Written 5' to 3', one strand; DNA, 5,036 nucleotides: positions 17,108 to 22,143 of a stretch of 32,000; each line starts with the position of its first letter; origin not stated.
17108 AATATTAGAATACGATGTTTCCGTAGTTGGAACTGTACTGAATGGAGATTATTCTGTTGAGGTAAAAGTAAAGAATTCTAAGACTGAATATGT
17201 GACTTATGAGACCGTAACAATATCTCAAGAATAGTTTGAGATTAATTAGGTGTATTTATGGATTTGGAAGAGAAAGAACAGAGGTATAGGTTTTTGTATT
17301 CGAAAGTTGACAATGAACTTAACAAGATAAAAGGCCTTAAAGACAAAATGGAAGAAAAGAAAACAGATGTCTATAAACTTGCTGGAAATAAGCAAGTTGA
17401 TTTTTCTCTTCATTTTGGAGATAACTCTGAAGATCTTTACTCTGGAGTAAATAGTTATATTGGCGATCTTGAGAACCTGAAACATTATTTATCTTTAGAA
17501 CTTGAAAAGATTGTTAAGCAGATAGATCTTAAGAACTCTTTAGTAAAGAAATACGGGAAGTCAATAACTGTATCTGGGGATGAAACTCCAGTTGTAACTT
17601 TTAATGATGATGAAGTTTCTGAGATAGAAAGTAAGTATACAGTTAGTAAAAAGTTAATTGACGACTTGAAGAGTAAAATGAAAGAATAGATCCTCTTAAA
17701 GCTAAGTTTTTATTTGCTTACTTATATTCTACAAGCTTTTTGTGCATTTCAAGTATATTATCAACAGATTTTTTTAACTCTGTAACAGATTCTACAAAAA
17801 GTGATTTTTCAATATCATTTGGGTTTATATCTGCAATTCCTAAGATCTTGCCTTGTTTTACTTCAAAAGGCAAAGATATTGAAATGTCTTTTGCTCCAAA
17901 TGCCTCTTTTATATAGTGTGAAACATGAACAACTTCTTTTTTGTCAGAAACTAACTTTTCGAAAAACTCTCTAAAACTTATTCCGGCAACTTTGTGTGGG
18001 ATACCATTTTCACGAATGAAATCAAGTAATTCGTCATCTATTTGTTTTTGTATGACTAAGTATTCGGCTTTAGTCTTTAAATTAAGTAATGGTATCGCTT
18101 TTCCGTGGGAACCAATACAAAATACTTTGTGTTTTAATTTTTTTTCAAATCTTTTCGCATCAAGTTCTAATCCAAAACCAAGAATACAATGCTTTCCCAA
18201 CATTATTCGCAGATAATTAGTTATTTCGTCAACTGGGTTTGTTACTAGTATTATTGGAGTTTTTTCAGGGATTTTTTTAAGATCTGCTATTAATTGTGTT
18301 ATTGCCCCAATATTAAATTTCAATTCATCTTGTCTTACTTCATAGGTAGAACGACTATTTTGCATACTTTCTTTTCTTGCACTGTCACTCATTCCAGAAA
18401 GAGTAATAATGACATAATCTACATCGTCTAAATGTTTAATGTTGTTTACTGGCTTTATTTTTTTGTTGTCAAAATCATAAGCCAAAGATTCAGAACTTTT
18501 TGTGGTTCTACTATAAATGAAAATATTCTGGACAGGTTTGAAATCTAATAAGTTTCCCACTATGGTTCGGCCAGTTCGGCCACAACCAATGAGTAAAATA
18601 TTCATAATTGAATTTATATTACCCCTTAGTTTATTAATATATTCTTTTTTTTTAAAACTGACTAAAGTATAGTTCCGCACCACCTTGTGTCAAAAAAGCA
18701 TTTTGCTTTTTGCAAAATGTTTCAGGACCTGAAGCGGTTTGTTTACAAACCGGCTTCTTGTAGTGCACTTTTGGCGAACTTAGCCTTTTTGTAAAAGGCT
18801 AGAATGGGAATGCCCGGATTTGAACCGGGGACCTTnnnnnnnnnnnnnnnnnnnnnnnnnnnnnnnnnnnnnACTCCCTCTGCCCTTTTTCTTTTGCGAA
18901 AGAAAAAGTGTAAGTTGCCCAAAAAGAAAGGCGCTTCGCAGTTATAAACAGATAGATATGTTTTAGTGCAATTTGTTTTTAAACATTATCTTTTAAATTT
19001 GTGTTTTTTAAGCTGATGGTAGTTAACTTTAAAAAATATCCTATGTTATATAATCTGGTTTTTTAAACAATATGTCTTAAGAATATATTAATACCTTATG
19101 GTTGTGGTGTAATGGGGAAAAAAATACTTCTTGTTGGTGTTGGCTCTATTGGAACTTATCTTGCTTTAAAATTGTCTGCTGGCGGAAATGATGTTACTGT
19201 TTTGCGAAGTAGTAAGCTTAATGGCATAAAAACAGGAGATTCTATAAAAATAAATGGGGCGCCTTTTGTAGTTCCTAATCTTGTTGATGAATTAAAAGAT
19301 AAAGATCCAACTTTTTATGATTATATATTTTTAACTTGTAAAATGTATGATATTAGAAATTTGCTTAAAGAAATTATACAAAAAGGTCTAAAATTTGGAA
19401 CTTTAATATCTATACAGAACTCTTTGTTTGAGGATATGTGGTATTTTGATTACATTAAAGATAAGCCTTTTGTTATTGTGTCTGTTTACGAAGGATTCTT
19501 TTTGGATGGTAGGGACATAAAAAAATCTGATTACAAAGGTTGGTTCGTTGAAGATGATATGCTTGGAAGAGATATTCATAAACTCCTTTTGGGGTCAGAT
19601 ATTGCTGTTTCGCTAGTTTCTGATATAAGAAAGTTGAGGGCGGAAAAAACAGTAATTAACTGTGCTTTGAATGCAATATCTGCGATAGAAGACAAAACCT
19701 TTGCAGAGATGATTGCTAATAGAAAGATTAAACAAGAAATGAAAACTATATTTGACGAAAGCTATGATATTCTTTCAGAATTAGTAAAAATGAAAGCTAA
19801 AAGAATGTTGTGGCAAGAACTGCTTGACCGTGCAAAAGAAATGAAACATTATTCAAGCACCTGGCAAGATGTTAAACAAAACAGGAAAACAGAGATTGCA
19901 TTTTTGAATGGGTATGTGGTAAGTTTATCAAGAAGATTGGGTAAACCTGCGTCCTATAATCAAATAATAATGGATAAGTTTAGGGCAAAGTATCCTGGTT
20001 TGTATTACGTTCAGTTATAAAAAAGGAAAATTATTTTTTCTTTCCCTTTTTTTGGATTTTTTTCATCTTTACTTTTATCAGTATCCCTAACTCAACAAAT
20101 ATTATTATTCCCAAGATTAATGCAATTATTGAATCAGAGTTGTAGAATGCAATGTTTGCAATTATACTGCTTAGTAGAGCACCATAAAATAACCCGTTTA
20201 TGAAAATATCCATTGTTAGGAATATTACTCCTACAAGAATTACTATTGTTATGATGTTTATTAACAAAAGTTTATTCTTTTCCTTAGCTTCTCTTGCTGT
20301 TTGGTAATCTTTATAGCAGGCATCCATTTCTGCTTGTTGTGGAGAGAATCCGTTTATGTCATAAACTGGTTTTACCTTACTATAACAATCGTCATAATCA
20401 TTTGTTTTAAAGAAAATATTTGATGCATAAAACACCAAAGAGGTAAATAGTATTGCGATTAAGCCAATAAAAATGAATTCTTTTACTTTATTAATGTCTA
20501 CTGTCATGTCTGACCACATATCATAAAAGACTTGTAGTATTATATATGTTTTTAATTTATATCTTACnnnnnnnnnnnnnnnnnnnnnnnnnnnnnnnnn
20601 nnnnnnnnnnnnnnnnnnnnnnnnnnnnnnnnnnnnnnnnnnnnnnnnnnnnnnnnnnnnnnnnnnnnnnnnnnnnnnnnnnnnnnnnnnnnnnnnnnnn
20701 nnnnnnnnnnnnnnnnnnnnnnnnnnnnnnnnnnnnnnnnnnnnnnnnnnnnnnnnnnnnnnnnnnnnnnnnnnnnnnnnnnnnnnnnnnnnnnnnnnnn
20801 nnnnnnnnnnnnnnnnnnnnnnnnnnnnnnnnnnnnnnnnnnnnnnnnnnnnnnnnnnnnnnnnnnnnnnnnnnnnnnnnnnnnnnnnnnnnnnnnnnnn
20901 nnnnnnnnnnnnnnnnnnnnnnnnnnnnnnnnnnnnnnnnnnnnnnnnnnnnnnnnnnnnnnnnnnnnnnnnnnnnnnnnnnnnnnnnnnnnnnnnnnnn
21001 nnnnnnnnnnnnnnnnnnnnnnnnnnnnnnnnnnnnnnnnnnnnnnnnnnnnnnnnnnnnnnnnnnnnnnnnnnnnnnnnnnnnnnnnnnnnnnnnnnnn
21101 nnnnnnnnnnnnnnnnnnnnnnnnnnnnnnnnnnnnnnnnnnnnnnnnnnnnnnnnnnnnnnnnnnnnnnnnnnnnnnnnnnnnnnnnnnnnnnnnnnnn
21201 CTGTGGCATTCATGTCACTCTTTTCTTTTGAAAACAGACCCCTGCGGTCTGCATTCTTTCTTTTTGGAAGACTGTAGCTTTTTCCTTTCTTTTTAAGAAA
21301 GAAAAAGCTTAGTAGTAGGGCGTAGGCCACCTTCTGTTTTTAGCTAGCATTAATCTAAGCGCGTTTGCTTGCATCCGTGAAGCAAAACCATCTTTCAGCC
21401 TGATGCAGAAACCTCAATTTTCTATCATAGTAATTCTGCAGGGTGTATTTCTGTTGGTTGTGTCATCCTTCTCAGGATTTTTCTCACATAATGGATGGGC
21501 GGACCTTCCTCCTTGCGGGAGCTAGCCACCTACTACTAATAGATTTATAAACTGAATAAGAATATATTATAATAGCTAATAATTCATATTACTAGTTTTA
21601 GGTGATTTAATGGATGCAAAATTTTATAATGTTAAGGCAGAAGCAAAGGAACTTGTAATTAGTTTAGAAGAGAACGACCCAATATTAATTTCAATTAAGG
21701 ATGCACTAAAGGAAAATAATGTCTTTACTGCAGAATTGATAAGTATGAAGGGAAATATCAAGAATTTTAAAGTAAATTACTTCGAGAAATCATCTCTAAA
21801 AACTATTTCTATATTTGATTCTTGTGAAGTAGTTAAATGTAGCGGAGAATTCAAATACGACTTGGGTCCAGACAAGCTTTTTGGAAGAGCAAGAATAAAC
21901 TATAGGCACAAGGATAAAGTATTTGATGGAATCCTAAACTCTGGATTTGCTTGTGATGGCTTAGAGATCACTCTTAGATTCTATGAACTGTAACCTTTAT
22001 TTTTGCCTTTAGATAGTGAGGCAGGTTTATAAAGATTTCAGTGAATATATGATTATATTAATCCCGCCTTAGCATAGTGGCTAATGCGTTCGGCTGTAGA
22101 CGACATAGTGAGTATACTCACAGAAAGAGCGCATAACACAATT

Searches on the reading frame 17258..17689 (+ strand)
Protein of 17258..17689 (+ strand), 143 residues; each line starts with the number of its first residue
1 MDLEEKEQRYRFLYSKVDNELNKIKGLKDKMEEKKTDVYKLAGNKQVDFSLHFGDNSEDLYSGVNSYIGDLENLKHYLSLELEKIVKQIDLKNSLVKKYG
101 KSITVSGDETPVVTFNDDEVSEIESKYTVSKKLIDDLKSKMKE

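Call 13: search_protein_families(library=pfam, max_evalue=0.001, proteins=[window:17258-17689:+])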
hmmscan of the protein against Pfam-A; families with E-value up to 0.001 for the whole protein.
window:17258-17689:+ (143 aa): 1 family
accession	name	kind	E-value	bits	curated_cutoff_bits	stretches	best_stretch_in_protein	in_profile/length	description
PF18938.6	aRib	-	0.0004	20.6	27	1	80-132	21-71/71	Atypical Rib domain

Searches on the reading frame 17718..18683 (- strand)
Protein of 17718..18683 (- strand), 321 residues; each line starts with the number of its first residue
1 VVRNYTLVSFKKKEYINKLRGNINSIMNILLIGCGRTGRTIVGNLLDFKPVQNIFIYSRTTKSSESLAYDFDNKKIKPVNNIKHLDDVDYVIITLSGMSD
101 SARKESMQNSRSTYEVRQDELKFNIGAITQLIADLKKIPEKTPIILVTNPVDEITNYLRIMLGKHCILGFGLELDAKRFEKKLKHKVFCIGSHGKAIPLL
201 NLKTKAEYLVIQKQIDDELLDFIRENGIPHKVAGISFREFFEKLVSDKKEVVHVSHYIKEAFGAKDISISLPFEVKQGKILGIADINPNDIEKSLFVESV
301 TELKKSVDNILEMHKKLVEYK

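Call 13: search_protein_families(library=pfam, max_evalue=0.001, proteins=[window:17718-18683:-])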
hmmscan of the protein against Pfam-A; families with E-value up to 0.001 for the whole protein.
window:17718-18683:- (321 aa): 6 families
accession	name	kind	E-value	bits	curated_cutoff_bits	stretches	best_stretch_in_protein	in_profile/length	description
PF01488.26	Shikimate_DH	-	2.1e-07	31.5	24.3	1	27-112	13-100/138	Shikimate / quinate 5-dehydrogenase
PF00056.29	Ldh_1_N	-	1.2e-05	25.8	27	1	66-157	41-126/141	lactate/malate dehydrogenase, NAD binding domain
PF02866.23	Ldh_1_C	-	8.7e-05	23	22.6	1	233-312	90-172/174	lactate/malate dehydrogenase, alpha/beta C-terminal domain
PF03435.24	Sacchrp_dh_NADP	-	0.00033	21.4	25.1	0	29-78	1-50/129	Saccharopine dehydrogenase NADP binding domain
PF03807.23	F420_oxidored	-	0.00083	20.4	21.6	0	29-95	2-67/94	NADP oxidoreductase coenzyme F420-dependent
PF01408.29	GFO_IDH_MocA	-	0.00085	20.4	24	0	27-97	1-72/120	Oxidoreductase family, NAD-binding Rossmann fold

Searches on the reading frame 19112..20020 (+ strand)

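Call 13: search_protein_families(library=pfam, max_evalue=0.001, proteins=[window:19112-20020:+])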
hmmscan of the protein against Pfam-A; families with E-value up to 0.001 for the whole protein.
window:19112-20020:+ (302 aa): 3 families
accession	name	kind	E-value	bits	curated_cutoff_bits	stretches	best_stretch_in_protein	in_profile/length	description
PF08546.17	ApbA_C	-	1.2e-23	84.2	22.7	1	171-293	1-124/125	Ketopantoate reductase PanE/ApbA C terminal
PF02558.23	ApbA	-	1.3e-13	51.3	22.2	1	5-133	1-131/150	Ketopantoate reductase PanE/ApbA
PF03807.23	F420_oxidored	-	4.8e-05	24.3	21.6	1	4-103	1-93/94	NADP oxidoreductase coenzyme F420-dependent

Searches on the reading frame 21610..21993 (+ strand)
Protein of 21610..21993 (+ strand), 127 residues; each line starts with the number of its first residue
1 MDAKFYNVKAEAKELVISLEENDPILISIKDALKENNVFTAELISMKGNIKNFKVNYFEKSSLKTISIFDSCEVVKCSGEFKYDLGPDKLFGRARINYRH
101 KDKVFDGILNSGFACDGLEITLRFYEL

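Call 13: search_protein_families(library=pfam, max_evalue=0.001, proteins=[window:21610-21993:+])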
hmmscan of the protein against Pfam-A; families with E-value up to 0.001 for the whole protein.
window:21610-21993:+ (127 aa): 1 family
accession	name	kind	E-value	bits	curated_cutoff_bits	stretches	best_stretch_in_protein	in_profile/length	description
PF03479.20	PCC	-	5.4e-06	27.1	25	1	15-115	3-105/117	Plants and Prokaryotes Conserved (PCC) domain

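Call 113: find_encoding_contigs(protein=window:21610-21993:+, flank=8000, max_places=10)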
Protein window:21610-21993:+ (127 aa): 1 contig read that carries it; 1 place shown.
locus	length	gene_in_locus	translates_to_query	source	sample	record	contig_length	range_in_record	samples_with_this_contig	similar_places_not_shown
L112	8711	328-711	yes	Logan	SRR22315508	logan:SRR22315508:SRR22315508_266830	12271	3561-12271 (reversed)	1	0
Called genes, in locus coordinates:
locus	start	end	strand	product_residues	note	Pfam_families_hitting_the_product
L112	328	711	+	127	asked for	PF03479:PCC (weak)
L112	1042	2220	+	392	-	PF00589:Phage_integrase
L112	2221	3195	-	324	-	-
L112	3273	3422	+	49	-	-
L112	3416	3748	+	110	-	-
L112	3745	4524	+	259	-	-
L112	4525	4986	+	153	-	-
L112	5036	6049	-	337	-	-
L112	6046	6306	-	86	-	-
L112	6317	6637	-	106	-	PF13248:Zn_ribbon_3 (weak), PF13240:Zn_Ribbon_1 (weak), PF05154:TM2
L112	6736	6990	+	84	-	PF14947:HTH_45 (weak)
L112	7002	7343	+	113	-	-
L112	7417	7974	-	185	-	-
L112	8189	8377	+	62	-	PF26688:RHH_12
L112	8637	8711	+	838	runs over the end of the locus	-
